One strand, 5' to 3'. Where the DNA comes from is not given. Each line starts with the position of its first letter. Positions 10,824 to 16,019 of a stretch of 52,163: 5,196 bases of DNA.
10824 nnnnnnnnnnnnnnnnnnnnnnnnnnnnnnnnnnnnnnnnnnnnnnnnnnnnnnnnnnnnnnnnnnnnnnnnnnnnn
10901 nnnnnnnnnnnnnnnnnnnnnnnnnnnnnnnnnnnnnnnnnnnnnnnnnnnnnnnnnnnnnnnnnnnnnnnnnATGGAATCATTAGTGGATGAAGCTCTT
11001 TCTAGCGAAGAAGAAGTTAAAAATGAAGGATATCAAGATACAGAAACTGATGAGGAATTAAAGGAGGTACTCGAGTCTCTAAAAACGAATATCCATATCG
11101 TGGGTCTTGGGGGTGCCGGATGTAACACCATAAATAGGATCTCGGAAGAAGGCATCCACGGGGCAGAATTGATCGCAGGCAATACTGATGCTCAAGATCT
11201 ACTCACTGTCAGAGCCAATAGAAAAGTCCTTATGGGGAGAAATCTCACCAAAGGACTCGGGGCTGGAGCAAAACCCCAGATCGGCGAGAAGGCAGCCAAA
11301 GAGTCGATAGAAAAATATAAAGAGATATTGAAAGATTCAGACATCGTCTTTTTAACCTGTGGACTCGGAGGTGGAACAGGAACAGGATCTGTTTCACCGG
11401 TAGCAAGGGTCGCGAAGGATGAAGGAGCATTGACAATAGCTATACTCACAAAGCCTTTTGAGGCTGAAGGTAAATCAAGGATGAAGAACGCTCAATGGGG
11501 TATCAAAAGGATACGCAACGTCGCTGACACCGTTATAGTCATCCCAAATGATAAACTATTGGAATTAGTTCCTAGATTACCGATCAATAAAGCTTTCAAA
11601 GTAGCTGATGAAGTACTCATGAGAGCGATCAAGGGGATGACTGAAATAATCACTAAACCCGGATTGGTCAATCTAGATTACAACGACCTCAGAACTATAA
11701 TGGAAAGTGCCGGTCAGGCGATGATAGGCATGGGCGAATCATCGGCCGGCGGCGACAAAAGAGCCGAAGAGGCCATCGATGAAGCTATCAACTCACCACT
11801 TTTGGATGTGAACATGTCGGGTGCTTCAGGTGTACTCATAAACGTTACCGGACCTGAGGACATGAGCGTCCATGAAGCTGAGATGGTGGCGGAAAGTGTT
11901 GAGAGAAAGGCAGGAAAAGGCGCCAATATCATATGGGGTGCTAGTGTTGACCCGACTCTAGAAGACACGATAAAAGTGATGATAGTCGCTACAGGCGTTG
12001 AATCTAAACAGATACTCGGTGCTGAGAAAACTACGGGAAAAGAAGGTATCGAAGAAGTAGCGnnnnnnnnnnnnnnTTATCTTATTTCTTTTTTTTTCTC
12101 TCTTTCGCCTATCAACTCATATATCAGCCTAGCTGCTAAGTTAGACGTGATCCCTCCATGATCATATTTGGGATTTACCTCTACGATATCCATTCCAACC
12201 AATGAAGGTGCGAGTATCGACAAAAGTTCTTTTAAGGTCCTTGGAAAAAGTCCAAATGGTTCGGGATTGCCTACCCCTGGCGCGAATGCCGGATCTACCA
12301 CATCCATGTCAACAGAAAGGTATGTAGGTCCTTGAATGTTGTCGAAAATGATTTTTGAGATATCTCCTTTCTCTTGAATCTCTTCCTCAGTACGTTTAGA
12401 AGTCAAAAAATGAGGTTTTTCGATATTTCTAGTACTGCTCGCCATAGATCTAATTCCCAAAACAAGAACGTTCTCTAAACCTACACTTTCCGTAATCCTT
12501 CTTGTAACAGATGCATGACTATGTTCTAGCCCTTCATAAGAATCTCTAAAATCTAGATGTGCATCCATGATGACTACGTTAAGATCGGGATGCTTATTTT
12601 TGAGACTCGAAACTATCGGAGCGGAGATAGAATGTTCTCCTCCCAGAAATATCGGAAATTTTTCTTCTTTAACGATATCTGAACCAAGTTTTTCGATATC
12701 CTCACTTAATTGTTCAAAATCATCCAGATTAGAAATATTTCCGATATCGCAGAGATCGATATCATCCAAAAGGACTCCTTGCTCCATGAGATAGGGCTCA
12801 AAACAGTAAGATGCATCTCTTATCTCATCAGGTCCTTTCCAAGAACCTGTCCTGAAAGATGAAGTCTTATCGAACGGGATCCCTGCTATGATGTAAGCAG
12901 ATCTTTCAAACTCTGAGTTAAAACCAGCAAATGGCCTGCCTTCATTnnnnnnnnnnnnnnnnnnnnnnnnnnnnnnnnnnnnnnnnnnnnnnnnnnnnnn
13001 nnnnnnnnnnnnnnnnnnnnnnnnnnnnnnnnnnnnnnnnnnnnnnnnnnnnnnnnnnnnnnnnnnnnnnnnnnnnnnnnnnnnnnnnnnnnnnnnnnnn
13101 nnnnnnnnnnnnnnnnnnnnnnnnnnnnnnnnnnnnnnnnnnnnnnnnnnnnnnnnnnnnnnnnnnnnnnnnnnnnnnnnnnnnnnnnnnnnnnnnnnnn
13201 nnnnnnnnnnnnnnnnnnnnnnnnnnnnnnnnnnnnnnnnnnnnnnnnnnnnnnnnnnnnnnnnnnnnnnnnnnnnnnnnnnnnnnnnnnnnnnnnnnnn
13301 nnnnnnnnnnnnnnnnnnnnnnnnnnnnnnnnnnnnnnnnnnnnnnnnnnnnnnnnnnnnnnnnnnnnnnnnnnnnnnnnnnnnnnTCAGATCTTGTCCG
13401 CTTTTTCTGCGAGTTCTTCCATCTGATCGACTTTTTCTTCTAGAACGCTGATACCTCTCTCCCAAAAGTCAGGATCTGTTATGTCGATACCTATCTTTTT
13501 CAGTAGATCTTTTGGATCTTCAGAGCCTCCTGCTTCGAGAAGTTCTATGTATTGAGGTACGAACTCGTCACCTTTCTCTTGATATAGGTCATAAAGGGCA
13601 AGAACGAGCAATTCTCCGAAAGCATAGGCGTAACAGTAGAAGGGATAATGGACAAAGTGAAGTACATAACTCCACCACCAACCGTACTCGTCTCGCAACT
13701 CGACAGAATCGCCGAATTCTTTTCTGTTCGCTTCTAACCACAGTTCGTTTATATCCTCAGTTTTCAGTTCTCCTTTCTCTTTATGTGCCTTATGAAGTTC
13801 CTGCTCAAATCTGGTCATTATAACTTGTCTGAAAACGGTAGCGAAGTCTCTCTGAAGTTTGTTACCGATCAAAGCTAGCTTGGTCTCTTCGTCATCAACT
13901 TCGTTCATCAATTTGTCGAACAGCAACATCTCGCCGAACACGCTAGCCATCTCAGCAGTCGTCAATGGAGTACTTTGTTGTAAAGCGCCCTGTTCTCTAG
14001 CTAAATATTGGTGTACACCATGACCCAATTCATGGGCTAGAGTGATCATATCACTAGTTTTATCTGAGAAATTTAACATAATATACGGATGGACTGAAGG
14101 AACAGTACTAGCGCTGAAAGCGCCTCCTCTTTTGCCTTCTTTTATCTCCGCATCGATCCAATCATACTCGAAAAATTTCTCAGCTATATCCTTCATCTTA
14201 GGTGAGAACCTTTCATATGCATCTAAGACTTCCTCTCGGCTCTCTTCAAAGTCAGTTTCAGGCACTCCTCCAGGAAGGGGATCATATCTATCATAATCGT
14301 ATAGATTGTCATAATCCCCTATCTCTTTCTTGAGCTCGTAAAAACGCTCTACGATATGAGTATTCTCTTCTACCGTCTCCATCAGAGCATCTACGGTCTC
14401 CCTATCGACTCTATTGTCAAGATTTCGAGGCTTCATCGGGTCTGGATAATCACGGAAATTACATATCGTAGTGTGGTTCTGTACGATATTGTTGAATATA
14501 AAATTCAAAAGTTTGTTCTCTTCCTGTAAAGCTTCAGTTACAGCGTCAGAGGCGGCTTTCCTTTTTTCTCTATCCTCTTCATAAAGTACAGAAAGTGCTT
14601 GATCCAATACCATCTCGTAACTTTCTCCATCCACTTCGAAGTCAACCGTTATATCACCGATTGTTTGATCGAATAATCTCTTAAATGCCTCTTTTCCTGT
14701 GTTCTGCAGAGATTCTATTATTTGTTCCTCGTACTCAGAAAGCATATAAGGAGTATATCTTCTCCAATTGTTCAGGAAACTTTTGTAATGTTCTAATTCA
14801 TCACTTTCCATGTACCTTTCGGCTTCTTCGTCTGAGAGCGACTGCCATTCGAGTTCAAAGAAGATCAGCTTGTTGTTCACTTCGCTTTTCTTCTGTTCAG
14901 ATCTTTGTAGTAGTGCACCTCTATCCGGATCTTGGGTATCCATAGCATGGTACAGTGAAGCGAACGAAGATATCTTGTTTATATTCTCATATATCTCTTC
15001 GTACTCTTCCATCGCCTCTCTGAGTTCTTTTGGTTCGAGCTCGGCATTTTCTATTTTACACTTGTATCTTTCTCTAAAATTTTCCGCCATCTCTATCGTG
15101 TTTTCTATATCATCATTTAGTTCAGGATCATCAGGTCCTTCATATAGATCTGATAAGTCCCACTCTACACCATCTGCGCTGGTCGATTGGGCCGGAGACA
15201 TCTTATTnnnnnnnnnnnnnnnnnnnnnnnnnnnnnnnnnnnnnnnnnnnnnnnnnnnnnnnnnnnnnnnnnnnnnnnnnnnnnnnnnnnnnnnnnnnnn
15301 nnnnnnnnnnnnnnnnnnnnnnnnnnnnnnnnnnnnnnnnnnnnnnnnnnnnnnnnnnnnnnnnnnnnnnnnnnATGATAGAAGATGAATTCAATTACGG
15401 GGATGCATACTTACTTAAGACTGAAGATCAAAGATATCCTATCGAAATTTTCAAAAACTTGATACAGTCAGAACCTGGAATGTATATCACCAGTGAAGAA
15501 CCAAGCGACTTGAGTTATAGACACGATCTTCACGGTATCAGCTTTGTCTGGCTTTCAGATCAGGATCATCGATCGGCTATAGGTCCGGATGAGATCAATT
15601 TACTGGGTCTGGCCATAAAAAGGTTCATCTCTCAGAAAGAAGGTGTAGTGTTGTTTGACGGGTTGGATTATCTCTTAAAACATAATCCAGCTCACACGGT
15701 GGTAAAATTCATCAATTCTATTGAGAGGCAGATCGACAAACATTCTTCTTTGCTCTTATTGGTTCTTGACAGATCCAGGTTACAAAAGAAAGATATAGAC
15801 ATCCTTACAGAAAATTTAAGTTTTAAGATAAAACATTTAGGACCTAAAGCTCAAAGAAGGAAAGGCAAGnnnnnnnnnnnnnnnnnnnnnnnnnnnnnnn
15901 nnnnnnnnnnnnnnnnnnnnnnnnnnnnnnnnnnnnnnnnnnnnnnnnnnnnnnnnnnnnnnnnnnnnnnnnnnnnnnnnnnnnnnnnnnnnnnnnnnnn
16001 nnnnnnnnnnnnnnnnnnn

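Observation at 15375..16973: DUF835 domain fused through a long coiled coil to a bactofilin-like beta-helix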

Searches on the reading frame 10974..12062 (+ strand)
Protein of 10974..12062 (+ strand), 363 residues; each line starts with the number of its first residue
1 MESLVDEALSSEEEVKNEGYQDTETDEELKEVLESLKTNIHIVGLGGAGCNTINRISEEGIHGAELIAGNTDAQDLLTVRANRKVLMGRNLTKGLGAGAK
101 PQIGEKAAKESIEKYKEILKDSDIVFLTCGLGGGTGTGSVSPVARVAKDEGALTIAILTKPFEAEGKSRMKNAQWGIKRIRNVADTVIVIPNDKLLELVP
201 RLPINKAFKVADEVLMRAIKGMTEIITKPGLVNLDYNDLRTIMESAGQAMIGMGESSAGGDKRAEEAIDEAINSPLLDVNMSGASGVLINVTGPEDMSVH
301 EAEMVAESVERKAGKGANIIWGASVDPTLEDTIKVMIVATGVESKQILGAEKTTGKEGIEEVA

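Call 7: search_protein_families(library=pfam, proteins=[window:10974-12062:+], max_evalue=0.001)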
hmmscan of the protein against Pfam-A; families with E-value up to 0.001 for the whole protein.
window:10974-12062:+ (363 aa): 2 families
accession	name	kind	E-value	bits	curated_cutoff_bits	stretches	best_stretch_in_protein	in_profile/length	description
PF00091.31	Tubulin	-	3.2e-44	151.9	33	1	39-199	1-189/190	Tubulin/FtsZ family, GTPase domain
PF12327.13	FtsZ_C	-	7.9e-33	113.1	27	1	247-343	1-95/95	FtsZ family, C-terminal domain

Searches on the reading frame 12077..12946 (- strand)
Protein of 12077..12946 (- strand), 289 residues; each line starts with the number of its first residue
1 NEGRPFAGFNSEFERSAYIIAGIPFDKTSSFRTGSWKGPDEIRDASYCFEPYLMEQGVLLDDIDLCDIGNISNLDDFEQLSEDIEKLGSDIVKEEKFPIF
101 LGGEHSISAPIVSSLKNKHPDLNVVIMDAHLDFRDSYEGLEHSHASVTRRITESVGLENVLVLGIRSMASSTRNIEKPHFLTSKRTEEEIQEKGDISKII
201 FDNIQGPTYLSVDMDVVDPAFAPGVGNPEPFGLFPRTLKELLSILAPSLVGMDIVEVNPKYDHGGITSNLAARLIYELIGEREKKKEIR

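Call 7: search_protein_families(library=pfam, proteins=[window:12077-12946:-], max_evalue=0.001)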
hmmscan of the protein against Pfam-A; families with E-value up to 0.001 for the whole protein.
window:12077-12946:- (289 aa): 1 family
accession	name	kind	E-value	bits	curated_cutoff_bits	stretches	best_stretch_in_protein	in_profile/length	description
PF00491.26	Arginase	-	4.9e-71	239.9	22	1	18-279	3-279/280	Arginase family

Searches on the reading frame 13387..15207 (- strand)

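Call 7: search_protein_families(library=pfam, proteins=[window:13387-15207:-], max_evalue=0.001)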
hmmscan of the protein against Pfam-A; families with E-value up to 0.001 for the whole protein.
window:13387-15207:- (606 aa): 2 families
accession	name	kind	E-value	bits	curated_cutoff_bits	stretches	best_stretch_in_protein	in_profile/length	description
PF01432.26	Peptidase_M3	-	6.4e-52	177.8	27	1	208-586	3-455/457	Peptidase family M3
PF08439.15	Peptidase_M3_N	-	3e-15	56.6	25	1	120-187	1-69/70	Oligopeptidase F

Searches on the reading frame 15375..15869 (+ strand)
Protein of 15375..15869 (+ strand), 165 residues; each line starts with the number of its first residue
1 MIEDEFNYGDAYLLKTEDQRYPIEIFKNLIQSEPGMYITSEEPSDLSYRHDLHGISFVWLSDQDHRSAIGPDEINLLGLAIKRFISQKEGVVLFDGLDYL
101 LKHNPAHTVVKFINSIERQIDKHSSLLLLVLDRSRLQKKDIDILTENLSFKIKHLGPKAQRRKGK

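Call 46: search_solved_structures(query=A5, max_evalue=10, show_alignments=2)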
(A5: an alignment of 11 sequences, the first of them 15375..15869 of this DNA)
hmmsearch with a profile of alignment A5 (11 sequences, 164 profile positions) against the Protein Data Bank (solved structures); distinct sequences matched with E-value up to 10: 2.
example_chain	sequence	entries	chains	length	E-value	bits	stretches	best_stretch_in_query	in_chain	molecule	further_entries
4rk6_A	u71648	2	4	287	0.11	15.2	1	15-127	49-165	Glucose-resistance amylase regulator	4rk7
4wia_A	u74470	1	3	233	0.33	13.7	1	87-146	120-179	Putative flagella-related protein H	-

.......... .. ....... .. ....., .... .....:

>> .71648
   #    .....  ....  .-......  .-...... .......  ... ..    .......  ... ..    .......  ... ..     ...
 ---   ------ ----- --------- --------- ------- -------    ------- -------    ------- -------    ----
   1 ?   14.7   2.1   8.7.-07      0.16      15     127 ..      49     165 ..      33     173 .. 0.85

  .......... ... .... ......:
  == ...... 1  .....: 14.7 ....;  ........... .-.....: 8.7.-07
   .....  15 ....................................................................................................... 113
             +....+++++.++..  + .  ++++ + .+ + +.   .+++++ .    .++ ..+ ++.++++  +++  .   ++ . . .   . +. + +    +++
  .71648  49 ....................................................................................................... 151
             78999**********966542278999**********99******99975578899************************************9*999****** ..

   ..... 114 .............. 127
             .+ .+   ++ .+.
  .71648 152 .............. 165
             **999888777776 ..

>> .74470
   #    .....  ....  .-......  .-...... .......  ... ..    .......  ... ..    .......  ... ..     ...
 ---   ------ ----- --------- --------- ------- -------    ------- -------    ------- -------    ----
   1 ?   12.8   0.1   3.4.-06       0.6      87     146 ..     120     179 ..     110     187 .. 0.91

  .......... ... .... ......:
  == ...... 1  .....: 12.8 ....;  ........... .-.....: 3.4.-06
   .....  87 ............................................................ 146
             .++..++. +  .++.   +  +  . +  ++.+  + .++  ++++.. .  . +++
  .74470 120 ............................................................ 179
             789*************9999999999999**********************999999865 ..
